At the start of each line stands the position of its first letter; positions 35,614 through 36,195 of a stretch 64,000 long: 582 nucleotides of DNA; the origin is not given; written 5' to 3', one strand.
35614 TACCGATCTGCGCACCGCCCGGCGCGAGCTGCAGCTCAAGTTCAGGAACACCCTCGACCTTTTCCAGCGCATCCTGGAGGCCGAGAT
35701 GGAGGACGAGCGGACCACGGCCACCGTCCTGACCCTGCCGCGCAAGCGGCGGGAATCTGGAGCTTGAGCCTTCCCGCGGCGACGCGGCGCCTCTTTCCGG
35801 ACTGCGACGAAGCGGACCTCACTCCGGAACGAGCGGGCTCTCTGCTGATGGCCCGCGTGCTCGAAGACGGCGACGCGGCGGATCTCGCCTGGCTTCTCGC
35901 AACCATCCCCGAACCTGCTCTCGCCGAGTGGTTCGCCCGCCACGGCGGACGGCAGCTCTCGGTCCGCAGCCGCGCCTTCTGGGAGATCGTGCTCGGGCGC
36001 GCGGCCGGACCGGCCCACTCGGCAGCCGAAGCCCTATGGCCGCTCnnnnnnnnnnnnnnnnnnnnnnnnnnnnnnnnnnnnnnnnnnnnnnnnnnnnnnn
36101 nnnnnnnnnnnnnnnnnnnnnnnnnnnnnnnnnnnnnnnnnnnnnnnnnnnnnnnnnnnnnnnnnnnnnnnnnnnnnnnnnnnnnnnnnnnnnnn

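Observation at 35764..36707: AbiEii-like nucleotidyltransferase with a small coupled upstream ORF, translationally chained to divIVA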

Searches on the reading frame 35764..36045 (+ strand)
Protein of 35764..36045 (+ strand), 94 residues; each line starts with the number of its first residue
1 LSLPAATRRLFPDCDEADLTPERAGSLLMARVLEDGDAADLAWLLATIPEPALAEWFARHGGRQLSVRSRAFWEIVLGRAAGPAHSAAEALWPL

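Call 3: search_protein_families(library=pfam, proteins=[window:35764-36045:+], max_evalue=1)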
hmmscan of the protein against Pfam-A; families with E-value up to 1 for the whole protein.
window:35764-36045:+ (94 aa): 1 family
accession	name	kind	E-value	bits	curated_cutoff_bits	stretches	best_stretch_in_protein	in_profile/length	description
PF21956.1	DUF6922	-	0.00077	19.3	27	1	8-47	3-42/52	Family of unknown function (DUF6922)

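Call 4: search_protein_families(library=ncbifam, proteins=[window:35764-36045:+], max_evalue=1)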
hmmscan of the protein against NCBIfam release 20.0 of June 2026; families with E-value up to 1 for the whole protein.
window:35764-36045:+ (94 aa): 0 families

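Call 5: search_protein_families(library=padloc, proteins=[window:35764-36045:+], max_evalue=1)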
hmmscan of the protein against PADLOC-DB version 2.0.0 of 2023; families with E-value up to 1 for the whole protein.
window:35764-36045:+ (94 aa): 1 family
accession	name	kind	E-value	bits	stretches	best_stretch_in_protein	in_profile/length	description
PDLC04700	PDC-M54A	-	0.066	8.1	1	13-44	201-232/1657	-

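Call 7: find_homologous_proteins(query=window:35764-36045:+, max_evalue=0.001)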
Query window:35764-36045:+ (94 aa): 144 proteins with E <= 0.001 among 165 candidates; the best 120 are listed.
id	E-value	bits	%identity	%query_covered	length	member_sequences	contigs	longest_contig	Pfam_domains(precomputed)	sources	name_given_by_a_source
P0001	1.8e-54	200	100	100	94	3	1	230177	-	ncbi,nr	ncbi:MAG TPA: hypothetical protein VGX68_02725 [Thermoanaerobaculia bacterium]|nr:hypothetical prote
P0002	2.2e-46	174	90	100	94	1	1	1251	-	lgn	-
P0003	2.0e-44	167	84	100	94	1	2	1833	-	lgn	-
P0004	1.2e-43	165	82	100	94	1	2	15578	-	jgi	jgi:hypothetical protein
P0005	2.7e-43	164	85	100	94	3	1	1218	-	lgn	-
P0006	1.7e-41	158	80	100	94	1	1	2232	-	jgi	jgi:hypothetical protein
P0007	3.1e-41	157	80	100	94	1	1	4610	-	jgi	jgi:hypothetical protein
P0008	8.4e-41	156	81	100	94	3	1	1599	-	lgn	-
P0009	2.2e-40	154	77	100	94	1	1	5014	-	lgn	-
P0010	5.4e-40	153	79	100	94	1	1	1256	-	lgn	-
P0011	7.9e-40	153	78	100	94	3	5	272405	-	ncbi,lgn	-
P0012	1.1e-39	152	81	100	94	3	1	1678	-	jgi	jgi:hypothetical protein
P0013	1.6e-39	152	77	100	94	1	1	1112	-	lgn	-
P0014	2.0e-39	151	78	100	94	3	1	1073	-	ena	-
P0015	2.5e-39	151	77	100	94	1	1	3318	-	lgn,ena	-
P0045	1.1e-33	133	73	100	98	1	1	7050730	-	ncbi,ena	-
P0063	3.3e-32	128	70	100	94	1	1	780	PF21956.2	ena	-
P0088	4.8e-30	121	67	99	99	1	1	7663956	-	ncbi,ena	-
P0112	9.0e-27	111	60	100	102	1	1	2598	PF21956.2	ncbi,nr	ncbi:MAG TPA: hypothetical protein VHN15_04540 [Thermoanaerobaculia bacterium]|nr:hypothetical prote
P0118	2.5e-25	106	65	94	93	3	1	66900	-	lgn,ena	-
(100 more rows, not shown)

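Call 9: find_encoding_contigs(protein=P0045, flank=6000, max_places=3)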
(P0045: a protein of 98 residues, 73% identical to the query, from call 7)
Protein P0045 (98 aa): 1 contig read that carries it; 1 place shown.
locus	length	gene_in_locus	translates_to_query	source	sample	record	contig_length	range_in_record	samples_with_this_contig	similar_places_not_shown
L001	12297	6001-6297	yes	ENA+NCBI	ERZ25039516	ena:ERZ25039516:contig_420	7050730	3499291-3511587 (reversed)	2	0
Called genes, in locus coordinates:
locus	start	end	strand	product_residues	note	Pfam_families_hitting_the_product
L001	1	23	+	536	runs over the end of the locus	-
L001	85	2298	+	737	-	PF01464:SLT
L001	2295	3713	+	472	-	PF00884:Sulfatase, PF01663:Phosphodiest (faint), PF00884:Sulfatase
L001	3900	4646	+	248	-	PF24481:CT398_CC (weak), PF02591:Zn_ribbon_9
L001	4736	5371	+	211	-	PF01168:Ala_racemase_N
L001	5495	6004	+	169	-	PF05103:DivIVA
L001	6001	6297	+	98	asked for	-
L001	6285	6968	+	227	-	PF08843:AbiEii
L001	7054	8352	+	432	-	PF07969:Amidohydro_3, PF01979:Amidohydro_1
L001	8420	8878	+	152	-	PF00254:FKBP_C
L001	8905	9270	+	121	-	PF00254:FKBP_C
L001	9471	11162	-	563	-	PF03571:Peptidase_M49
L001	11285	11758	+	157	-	PF01878:EVE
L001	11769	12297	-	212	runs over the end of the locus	PF20094:GWxTD_dom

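Call 10: find_encoding_contigs(protein=P0088, flank=6000, max_places=3)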
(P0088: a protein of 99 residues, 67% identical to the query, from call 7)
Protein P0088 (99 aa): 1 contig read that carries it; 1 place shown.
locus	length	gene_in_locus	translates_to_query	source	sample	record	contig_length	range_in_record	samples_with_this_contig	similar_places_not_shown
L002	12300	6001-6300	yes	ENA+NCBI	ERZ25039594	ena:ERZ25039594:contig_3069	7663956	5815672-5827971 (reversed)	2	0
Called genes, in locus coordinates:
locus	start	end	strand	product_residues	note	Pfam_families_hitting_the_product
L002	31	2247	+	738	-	PF01464:SLT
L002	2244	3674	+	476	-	PF00884:Sulfatase, PF01663:Phosphodiest (faint), PF00884:Sulfatase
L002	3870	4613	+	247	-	PF02591:Zn_ribbon_9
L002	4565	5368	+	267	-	PF01168:Ala_racemase_N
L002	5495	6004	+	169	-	PF05103:DivIVA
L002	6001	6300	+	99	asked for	-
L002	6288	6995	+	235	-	PF08843:AbiEii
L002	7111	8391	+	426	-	PF07969:Amidohydro_3, PF01979:Amidohydro_1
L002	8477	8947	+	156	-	PF00254:FKBP_C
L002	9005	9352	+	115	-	PF00254:FKBP_C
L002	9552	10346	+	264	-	PF00215:OMPdecase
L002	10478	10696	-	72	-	-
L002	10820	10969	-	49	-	-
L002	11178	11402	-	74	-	PF09720:Unstab_antitox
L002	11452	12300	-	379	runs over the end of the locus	PF13784:Fic_N, PF02661:Fic, PF07756:DUF1612 (weak)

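Call 11: find_encoding_contigs(protein=P0118, flank=6000, max_places=3)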
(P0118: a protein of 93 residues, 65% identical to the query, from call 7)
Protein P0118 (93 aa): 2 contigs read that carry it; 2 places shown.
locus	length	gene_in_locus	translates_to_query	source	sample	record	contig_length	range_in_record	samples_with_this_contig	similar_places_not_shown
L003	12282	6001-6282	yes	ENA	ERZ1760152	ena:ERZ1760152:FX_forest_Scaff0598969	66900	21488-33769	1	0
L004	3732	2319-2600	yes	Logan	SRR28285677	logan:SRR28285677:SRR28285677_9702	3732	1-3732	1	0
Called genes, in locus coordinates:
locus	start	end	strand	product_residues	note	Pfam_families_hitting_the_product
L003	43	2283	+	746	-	PF01464:SLT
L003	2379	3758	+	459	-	PF01663:Phosphodiest (faint), PF00884:Sulfatase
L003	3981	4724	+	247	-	PF24481:CT398_CC (weak), PF02591:Zn_ribbon_9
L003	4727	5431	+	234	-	PF01168:Ala_racemase_N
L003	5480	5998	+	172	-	PF05103:DivIVA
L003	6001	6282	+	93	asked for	-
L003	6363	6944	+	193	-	PF08843:AbiEii (weak)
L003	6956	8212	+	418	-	PF01979:Amidohydro_1, PF07969:Amidohydro_3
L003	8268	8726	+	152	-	PF00254:FKBP_C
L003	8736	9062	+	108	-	PF00254:FKBP_C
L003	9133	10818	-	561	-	PF03571:Peptidase_M49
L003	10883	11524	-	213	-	PF20094:GWxTD_dom (weak)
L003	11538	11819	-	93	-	PF11950:DUF3467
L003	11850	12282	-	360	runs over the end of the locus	PF13660:DUF4147, PF05161:MOFRL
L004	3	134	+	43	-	?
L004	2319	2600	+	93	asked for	-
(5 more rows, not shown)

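Call 19: search_solved_structures(query=A1, max_evalue=10, show_alignments=1)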
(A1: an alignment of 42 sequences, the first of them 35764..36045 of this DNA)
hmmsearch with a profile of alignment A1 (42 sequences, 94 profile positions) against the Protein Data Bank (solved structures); distinct sequences matched with E-value up to 10: 3.
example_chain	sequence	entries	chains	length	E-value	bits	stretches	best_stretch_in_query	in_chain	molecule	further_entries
7bor_A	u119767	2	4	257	0.28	14.3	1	9-56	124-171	Probable enoyl-CoA hydratase/isomerase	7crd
3u5t_A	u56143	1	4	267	0.64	13.1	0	3-39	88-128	3-oxoacyl-[acyl-carrier-protein] reductase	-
3gg7_A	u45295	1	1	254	0.94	12.6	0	51-80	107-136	uncharacterized metalloprotein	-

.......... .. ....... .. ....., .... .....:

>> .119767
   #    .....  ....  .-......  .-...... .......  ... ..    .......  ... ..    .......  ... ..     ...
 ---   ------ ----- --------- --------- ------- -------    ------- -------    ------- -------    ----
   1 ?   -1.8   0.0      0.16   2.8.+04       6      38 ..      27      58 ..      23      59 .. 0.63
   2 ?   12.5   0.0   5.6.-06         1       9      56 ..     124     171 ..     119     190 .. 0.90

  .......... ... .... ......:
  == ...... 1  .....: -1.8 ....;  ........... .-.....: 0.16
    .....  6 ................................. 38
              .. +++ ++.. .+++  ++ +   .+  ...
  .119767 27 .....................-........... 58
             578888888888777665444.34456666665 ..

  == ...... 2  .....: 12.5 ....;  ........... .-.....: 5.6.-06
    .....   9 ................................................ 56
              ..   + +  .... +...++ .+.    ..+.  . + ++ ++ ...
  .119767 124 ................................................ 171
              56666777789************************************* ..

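Call 24: search_protein_representatives(alignment_id=A1)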
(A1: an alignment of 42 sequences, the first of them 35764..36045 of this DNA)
Query: 42 sequences, 94 profile positions. Proteins with E-value up to 0.001 (for the whole library): 690; up to 1e-10: 165; up to 1e-30: 2. The best 150 are listed.
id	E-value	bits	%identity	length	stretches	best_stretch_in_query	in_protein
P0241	5.1e-40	151.3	-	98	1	2-94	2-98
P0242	1.2e-32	127.6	-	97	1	1-94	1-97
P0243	4.7e-30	119.4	-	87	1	2-94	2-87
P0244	1.9e-29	117.4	-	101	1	3-94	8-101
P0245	4.4e-29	116.2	-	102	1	3-92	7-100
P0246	3.9e-28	113.2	-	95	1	1-94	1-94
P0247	2.2e-27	110.8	-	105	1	7-94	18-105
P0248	2.8e-27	110.4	-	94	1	2-94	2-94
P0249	3.2e-27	110.3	-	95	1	1-93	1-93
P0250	4.9e-27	109.7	-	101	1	4-94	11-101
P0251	7.1e-27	109.2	-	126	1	3-94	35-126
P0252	1.3e-26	108.3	-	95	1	5-94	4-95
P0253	4.4e-26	106.6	-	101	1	3-94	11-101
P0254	1.6e-25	104.9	-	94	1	1-94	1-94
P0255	1.7e-25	104.8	-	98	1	4-94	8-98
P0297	5.1e-21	90.4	-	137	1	2-94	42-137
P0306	3.6e-20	87.7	-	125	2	2-80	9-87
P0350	2.1e-15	72.4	-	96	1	2-94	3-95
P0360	7.8e-15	70.6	-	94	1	3-94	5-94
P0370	8.1e-14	67.3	-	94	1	3-94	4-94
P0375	4.2e-13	65.0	-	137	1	3-80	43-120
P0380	7.1e-13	64.3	-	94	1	1-93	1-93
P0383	1.7e-12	63.1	-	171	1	4-93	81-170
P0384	1.8e-12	63.0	-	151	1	3-84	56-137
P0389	3.2e-12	62.2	-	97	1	2-93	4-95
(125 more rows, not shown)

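Call 25: predict_structure(alignment_id=A1)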
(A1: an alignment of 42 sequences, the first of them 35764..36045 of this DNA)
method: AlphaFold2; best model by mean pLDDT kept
length: 94 residues; sequences in the alignment: 42
mean_pLDDT: 87.1   pTM: 0.77
mean pLDDT of the five models: 87.1, 82.6, 74.7, 73.7, 73.1
residues with pLDDT >= 90: 63; 70-90: 20; 50-70: 8; < 50: 3
segments of 3 or more residues with pLDDT < 50: 92-94
pLDDT, mean of each block of 10 residues (from residue 1): 87 87 88 95 93 94 92 95 69 44
secondary structure, 60 per line:
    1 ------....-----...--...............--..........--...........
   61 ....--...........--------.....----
elements in order: H7-10 H21-35 H38-47 H50-64 H67-77 H86-90

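Call 30: search_protein_families(library=pfam, alignment_id=A3, max_evalue=0.01)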
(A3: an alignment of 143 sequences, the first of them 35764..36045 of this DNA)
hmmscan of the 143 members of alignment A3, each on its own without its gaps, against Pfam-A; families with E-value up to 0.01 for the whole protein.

A. member 1, window:35764-36045:+ (94 aa): 1 family
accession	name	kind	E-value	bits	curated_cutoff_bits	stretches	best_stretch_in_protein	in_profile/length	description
PF21956.1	DUF6922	-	0.00077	19.3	27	1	8-47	3-42/52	Family of unknown function (DUF6922)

B. families by the number of members that match (of 143 scanned): 9 families
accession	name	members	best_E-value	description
PF21956.1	DUF6922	56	3.2e-13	Family of unknown function (DUF6922)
PF12728.13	HTH_17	2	6.6e-07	Helix-turn-helix domain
PF13384.12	HTH_23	2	0.0013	Homeodomain-like domain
PF05103.18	DivIVA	1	1.3e-15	DivIVA protein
PF13551.12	HTH_29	1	2.2e-05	Winged helix-turn helix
PF13518.12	HTH_28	1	0.0016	Helix-turn-helix domain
PF16914.10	TetR_C_12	1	0.0027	Bacterial transcriptional repressor C-terminal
PF13338.12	AbiEi_4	1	0.0056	Transcriptional regulator, AbiEi antitoxin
PF19916.4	VMAP-M0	1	0.0069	vWA-MoxR associated protein middle region 0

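Call 35: search_dna_similar(query=window:35764-36045:+, collection=plasmids, mode=protein, max_evalue=0.1, max_rows=25)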
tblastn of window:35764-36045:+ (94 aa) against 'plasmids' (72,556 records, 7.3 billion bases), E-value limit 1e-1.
No match.

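Call 52: list_cluster_members(proteins=[P0350, P0360, P0370, P0380, P0389, P0383, P0384, P0375, P0297, P0306])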
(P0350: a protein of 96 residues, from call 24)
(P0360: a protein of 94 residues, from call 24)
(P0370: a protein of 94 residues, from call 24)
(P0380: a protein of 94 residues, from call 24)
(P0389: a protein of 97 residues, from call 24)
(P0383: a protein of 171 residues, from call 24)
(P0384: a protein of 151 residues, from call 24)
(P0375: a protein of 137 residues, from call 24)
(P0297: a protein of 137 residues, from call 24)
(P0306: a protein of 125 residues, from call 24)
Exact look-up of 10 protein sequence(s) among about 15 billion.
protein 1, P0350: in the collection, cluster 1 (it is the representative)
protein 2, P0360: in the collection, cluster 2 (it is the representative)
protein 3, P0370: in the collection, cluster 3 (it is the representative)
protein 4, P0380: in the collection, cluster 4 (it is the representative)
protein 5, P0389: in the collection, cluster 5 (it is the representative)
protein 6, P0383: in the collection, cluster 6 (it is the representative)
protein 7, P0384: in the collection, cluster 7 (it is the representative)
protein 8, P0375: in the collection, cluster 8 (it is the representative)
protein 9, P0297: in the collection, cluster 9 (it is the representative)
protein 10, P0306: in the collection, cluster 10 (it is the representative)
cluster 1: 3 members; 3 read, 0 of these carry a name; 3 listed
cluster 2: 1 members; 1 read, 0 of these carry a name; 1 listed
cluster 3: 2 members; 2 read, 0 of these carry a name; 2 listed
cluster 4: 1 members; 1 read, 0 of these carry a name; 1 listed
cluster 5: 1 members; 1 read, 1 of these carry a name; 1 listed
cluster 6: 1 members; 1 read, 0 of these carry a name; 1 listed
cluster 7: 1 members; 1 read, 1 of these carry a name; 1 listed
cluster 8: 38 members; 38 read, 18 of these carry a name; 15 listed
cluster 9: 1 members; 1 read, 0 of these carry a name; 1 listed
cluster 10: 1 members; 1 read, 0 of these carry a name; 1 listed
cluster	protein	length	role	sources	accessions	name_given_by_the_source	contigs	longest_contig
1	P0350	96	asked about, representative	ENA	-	-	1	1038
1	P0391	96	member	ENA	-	-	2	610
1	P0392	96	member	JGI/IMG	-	-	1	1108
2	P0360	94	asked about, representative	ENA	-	-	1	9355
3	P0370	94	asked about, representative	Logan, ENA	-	-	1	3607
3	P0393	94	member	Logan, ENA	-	-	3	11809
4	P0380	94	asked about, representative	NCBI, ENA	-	-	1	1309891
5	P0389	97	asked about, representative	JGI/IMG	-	hypothetical protein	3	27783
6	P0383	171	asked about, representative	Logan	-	-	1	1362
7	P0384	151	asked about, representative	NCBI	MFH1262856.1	MAG: hypothetical protein V1495_05370 [Pseudomonadota bacterium]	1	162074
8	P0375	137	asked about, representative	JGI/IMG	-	hypothetical protein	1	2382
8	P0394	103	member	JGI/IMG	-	hypothetical protein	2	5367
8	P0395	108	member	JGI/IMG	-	hypothetical protein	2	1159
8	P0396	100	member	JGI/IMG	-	hypothetical protein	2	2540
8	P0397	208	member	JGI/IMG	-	hypothetical protein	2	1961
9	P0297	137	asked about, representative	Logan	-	-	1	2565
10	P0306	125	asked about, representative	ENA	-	-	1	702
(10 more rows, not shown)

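Call 53: find_encoding_contigs(protein=P0380, flank=5000, max_places=2)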
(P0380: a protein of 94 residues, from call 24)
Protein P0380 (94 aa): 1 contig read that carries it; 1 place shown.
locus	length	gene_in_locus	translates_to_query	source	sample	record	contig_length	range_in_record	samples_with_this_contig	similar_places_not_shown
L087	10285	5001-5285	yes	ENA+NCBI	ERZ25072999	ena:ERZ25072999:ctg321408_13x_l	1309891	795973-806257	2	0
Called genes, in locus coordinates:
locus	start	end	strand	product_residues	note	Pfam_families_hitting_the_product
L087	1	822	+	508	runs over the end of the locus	-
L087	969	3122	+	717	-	-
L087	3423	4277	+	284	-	-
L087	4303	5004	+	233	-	PF01168:Ala_racemase_N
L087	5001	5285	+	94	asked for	-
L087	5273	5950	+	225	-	PF08843:AbiEii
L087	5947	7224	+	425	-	PF01979:Amidohydro_1, PF07969:Amidohydro_3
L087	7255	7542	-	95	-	PF11950:DUF3467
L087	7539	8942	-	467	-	PF00005:ABC_tran, PF14524:Wzt_C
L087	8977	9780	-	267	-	PF01061:ABC2_membrane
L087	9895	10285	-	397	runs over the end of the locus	PF13433:Peripla_BP_5, PF13458:Peripla_BP_6, PF01094:ANF_receptor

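Call 54: find_encoding_contigs(protein=P0384, flank=5000, max_places=2)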
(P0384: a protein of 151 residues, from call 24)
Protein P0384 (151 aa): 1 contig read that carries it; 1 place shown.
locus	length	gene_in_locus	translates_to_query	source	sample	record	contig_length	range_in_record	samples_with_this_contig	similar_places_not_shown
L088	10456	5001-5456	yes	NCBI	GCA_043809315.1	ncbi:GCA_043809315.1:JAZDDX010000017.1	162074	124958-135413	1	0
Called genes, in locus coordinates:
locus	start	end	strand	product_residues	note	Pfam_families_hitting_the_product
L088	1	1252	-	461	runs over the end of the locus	PF13629:T2SS-T3SS_pil_N, PF00263:Secretin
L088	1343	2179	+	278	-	PF13646:HEAT_2 (weak)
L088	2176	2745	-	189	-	PF02622:DUF179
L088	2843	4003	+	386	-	PF13458:Peripla_BP_6, PF13433:Peripla_BP_5, PF01094:ANF_receptor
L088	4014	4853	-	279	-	-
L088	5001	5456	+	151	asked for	PF12728:HTH_17 (weak), PF13551:HTH_29 (faint), PF21956:DUF6922 (weak)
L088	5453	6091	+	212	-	PF08843:AbiEii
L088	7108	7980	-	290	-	PF24624:Int_N (weak), PF00589:Phage_integrase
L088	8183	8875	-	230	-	-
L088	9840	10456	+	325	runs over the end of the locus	PF06745:ATPase, PF03796:DnaB_C, PF13481:AAA_25, PF13401:AAA_22 (weak)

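Call 55: find_encoding_contigs(protein=P0389, flank=5000, max_places=2)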
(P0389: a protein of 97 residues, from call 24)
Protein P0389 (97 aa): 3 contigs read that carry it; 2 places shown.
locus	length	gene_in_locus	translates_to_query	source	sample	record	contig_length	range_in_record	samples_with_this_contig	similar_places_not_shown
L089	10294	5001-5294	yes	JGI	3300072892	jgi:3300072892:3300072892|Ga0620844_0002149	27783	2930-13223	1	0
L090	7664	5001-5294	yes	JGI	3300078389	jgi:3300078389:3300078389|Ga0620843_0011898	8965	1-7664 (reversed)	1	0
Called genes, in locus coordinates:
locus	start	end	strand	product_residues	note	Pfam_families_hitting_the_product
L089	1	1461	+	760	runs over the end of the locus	-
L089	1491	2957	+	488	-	PF00884:Sulfatase, PF01663:Phosphodiest (faint)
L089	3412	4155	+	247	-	PF24481:CT398_CC (weak), PF02591:Zn_ribbon_9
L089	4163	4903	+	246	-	PF01168:Ala_racemase_N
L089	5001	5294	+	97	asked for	-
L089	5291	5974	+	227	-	PF08843:AbiEii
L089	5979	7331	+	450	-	PF01979:Amidohydro_1, PF07969:Amidohydro_3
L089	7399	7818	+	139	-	PF00254:FKBP_C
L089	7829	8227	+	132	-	PF01878:EVE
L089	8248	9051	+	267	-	PF01061:ABC2_membrane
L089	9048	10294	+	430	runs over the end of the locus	PF00005:ABC_tran, PF14524:Wzt_C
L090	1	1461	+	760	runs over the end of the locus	-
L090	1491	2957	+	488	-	PF00884:Sulfatase, PF01663:Phosphodiest (faint)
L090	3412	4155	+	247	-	PF24481:CT398_CC (weak), PF02591:Zn_ribbon_9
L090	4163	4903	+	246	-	PF01168:Ala_racemase_N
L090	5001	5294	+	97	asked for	-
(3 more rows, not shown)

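Call 56: find_encoding_contigs(protein=P0360, flank=5000, max_places=2)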
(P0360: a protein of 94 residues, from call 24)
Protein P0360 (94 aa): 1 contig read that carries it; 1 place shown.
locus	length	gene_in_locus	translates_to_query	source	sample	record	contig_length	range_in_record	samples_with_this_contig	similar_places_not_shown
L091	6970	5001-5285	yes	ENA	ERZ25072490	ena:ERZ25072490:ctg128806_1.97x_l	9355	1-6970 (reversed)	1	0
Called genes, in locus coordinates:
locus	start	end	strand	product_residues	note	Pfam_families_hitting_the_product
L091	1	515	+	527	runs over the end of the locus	PF18072:FGAR-AT_linker, PF00586:AIRS, PF02769:AIRS_C, PF00586:AIRS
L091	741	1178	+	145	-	PF02769:AIRS_C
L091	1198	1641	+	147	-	PF13522:GATase_6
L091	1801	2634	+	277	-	PF00156:Pribosyltran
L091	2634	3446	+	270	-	PF00586:AIRS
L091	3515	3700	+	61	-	PF02769:AIRS_C (weak)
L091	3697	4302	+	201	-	PF00551:Formyl_trans_N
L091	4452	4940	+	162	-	PF05103:DivIVA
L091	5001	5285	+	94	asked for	PF21956:DUF6922 (weak)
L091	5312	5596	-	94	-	-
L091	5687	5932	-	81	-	-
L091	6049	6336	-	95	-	-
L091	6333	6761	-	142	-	-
